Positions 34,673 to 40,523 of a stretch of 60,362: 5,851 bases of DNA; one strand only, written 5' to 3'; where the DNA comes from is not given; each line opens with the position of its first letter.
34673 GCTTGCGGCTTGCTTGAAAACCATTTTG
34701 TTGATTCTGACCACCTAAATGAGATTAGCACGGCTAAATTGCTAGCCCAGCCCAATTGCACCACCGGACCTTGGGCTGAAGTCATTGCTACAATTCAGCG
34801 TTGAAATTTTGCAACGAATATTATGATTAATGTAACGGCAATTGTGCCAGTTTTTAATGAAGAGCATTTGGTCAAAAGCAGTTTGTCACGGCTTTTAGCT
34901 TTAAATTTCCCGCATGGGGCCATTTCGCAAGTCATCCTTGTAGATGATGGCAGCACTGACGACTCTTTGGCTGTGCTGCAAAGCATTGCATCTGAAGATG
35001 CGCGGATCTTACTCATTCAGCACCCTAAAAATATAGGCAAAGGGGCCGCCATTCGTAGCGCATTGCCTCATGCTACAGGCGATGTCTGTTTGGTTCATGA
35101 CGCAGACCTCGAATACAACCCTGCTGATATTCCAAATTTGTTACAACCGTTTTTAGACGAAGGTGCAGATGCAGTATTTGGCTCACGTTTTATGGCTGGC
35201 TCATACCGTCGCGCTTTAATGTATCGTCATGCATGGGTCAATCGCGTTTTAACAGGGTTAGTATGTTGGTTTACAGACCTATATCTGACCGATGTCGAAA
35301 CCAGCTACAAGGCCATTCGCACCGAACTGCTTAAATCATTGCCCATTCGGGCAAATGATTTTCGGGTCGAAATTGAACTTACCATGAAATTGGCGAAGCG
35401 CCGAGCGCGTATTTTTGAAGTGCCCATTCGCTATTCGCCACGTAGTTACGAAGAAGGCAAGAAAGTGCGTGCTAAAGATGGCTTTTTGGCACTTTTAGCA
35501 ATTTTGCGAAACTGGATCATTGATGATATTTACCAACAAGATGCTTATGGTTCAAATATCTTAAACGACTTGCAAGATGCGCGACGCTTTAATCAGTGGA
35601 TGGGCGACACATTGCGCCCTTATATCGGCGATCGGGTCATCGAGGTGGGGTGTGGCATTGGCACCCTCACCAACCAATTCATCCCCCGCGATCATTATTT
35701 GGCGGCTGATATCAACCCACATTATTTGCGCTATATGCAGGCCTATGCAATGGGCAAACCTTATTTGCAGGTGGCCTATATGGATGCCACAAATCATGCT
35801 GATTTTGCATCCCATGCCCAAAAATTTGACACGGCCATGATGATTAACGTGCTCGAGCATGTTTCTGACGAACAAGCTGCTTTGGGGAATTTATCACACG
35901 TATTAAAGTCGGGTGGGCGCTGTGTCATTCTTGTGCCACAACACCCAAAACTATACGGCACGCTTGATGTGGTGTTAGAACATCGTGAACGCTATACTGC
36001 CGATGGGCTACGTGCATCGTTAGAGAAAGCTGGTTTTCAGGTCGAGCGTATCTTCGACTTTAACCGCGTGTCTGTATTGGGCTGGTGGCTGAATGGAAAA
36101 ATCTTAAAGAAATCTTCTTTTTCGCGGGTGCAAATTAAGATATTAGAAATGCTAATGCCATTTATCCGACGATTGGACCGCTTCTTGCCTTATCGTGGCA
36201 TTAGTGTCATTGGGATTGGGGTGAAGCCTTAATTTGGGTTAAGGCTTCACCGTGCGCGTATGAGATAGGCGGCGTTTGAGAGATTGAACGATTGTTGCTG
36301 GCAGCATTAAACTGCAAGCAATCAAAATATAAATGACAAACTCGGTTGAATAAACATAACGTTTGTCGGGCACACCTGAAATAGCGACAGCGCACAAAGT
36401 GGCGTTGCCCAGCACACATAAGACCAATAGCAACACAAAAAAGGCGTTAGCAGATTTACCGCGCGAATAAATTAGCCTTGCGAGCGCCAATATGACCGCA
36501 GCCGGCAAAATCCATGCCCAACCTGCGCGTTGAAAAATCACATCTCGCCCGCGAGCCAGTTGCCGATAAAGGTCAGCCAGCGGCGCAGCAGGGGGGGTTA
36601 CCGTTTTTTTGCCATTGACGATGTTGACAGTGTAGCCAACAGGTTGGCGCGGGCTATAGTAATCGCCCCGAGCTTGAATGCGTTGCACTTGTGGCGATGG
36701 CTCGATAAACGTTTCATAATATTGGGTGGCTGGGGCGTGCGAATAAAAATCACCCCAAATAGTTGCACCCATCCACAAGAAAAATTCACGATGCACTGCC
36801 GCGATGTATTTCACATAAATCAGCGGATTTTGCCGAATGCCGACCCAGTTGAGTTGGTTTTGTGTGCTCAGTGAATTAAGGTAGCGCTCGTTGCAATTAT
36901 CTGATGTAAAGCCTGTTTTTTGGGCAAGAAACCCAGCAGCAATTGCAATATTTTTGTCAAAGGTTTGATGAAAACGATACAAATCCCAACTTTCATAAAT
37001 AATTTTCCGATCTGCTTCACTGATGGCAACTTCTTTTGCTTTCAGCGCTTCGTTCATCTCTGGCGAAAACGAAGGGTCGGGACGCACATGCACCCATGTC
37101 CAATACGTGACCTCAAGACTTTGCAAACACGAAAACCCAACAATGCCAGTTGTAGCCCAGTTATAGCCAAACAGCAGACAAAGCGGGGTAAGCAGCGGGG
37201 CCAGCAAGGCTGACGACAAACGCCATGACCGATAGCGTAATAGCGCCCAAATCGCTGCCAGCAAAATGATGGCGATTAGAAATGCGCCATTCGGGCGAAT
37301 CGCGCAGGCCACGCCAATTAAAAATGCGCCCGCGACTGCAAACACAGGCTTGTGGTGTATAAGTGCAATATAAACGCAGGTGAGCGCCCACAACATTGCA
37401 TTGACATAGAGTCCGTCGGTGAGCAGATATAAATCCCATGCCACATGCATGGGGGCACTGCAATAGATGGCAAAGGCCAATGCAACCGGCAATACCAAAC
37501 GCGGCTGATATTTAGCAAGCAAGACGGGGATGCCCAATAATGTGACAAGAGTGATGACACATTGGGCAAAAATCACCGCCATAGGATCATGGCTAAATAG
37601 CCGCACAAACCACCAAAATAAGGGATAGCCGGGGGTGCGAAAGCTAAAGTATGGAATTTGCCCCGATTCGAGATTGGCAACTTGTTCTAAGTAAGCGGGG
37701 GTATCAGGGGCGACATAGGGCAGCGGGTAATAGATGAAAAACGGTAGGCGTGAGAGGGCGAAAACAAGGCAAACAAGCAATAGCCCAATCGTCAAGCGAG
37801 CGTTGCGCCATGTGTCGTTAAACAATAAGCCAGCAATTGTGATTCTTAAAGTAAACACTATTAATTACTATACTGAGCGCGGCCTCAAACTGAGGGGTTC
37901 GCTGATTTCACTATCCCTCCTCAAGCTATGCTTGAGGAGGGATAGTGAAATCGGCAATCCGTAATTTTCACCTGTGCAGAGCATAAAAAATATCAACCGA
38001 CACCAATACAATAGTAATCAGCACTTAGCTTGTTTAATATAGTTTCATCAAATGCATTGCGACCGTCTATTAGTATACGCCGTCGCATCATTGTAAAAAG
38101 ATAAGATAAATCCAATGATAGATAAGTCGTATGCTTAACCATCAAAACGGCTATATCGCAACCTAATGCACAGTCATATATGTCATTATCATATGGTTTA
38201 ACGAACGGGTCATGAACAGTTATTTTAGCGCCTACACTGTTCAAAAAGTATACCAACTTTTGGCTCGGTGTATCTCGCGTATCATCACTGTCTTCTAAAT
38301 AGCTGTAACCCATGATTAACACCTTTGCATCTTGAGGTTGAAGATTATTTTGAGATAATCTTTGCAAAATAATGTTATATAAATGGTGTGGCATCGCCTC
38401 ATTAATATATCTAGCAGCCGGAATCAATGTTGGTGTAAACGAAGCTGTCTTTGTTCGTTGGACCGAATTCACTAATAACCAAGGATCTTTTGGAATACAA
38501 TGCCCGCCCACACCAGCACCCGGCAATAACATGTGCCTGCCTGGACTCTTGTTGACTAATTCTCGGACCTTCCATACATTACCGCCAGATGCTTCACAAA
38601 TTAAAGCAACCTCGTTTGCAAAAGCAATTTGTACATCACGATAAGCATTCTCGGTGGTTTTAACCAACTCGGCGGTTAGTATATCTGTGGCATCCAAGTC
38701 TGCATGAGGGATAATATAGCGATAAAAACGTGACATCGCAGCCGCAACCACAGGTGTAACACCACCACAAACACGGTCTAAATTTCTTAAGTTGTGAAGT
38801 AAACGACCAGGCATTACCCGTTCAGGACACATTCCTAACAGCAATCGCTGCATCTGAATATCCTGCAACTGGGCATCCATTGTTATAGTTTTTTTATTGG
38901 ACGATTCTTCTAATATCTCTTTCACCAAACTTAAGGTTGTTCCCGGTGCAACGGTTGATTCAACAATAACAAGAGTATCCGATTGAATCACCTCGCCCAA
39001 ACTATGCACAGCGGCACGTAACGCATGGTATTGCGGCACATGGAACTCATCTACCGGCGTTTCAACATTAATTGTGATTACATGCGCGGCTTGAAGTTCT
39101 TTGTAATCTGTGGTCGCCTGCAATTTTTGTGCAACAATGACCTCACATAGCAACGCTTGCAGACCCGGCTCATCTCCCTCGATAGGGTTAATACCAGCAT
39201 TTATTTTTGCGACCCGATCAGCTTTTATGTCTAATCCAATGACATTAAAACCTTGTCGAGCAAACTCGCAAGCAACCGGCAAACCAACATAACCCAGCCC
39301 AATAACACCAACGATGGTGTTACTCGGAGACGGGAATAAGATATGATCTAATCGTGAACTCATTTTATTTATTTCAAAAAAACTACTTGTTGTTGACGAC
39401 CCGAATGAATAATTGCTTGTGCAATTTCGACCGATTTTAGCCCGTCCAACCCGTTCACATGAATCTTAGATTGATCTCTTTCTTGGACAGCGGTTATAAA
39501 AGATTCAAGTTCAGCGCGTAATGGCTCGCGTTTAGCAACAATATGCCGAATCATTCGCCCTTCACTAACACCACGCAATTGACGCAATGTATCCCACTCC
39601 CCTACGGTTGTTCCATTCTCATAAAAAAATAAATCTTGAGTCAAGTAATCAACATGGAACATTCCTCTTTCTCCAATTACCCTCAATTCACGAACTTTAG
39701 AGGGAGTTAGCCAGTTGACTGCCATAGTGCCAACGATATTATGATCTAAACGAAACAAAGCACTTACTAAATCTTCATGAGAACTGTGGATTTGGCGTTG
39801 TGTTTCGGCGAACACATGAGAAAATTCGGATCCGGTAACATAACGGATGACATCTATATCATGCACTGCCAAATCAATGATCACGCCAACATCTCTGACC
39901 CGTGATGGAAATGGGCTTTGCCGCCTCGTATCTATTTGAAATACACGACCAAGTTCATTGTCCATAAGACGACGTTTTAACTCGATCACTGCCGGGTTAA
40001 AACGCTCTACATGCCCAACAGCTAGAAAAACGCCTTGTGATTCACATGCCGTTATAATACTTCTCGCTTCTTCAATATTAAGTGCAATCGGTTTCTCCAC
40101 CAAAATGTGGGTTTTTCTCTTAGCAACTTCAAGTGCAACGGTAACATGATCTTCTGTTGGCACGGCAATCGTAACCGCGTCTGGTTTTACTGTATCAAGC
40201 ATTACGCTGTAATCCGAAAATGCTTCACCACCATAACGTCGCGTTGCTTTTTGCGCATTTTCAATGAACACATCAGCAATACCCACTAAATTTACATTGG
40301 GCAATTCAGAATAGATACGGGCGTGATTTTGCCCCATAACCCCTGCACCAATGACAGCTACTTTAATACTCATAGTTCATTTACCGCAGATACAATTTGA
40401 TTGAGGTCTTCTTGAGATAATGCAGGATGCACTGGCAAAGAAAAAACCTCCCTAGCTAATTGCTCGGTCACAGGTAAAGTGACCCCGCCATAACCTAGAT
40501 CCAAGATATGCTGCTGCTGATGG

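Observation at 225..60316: Dispersed family of hairpin-forming tandem ~7-nt arrays in most intergenic spacers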

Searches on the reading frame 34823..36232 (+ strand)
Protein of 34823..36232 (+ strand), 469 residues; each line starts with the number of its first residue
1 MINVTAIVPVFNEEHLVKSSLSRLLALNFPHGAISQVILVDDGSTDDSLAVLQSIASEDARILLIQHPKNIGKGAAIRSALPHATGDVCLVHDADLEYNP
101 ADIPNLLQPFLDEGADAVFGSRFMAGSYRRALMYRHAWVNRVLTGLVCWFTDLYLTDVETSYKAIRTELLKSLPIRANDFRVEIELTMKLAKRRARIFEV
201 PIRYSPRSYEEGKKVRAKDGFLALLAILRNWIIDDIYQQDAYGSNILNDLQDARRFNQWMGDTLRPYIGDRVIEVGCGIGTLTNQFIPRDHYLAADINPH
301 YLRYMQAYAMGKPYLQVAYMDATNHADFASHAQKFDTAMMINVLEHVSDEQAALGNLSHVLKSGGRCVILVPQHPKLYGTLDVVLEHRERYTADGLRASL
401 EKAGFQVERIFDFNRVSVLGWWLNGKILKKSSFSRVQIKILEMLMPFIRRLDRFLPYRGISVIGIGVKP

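Call 57: search_protein_families(library=pfam, proteins=[window:34823-36232:+])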
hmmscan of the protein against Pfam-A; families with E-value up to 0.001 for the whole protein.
window:34823-36232:+ (469 aa): 9 families
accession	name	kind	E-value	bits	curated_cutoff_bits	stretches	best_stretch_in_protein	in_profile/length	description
PF00535.33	Glycos_transf_2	-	4.7e-29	101.9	23.3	1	6-137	2-130/168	Glycosyl transferase family 2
PF13489.12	Methyltransf_23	-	1.7e-13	51.1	27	1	269-408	23-162/164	Methyltransferase domain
PF08242.18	Methyltransf_12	-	2.3e-13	51.1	30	1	273-367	1-98/98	Methyltransferase domain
PF13649.12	Methyltransf_25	-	1.3e-11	45.5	27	1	272-365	1-97/97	Methyltransferase domain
PF08241.18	Methyltransf_11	-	2.2e-11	44.6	21.2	1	274-369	2-95/95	Methyltransferase domain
PF13847.12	Methyltransf_31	-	2.2e-10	40.8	27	1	269-373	4-113/145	Methyltransferase domain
PF13641.12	Glyco_tranf_2_3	-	3.8e-09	37.4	27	1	4-125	3-126/230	Glycosyltransferase like family 2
PF01209.24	Ubie_methyltran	-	7.5e-07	29.2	20.1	1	251-376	30-158/233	ubiE/COQ5 methyltransferase family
PF10111.15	Glyco_tranf_2_2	-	0.00057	19.9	27.3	0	7-96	3-92/276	Glycosyltransferase like family 2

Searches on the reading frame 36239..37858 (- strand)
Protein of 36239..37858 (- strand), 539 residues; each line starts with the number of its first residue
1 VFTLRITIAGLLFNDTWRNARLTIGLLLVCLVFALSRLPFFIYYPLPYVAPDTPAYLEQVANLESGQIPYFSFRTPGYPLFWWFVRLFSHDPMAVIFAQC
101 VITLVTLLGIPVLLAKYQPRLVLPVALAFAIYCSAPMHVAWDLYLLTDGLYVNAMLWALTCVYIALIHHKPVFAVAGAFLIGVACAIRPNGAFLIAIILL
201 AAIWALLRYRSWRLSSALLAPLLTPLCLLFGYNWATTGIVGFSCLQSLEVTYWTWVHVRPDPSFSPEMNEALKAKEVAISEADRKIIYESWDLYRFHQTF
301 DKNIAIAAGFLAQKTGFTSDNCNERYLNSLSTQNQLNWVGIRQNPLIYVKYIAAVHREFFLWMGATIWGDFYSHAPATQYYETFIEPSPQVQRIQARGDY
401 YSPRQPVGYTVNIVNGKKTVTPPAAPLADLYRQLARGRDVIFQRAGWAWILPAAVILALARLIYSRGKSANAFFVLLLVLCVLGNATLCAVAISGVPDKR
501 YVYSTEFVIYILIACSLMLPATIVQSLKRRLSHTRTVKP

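Call 57: search_protein_families(library=pfam, proteins=[window:36239-37858:-])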
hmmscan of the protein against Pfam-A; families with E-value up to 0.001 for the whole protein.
window:36239-37858:- (539 aa): 1 family
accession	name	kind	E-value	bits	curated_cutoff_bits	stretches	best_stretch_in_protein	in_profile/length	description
PF13231.12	PMT_2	-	0.00091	19.9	26.1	1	81-222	10-148/160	Dolichyl-phosphate-mannose-protein mannosyltransferase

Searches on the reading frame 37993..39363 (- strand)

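Call 57: search_protein_families(library=pfam, proteins=[window:37993-39363:-])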
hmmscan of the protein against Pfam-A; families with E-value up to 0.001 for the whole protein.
window:37993-39363:- (456 aa): 5 families
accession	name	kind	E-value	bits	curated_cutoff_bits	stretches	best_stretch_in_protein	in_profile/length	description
PF03721.20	UDPG_MGDP_dh_N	-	1e-40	139.7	27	1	18-208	3-181/187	UDP-glucose/GDP-mannose dehydrogenase family, NAD binding domain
PF00984.24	UDPG_MGDP_dh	-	7.4e-26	90.5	25.4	1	230-322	2-93/94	UDP-glucose/GDP-mannose dehydrogenase family, central domain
PF03720.21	UDPG_MGDP_dh_C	-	1.8e-17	64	30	1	349-439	1-102/103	UDP-glucose/GDP-mannose dehydrogenase family, UDP binding domain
PF03446.21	NAD_binding_2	-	5.1e-05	23.8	21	1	18-150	2-107/161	NAD binding domain of 6-phosphogluconate dehydrogenase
PF02737.24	3HCDH_N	-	0.0001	22.7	22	1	18-96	2-82/180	3-hydroxyacyl-CoA dehydrogenase, NAD binding domain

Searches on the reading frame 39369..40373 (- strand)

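Call 57: search_protein_families(library=pfam, proteins=[window:39369-40373:-])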
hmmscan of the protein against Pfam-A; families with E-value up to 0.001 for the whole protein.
window:39369-40373:- (334 aa): 3 families
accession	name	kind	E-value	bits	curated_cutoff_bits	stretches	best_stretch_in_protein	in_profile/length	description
PF01408.29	GFO_IDH_MocA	-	1.7e-28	100.2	24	1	3-121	1-120/120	Oxidoreductase family, NAD-binding Rossmann fold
PF22725.1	GFO_IDH_MocA_C3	-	1.3e-19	70.8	27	1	131-239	3-123/124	GFO/IDH/MocA C-terminal domain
PF02894.22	GFO_IDH_MocA_C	-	2.1e-11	44.5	22.9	1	134-331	2-216/218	Oxidoreductase family, C-terminal alpha/beta domain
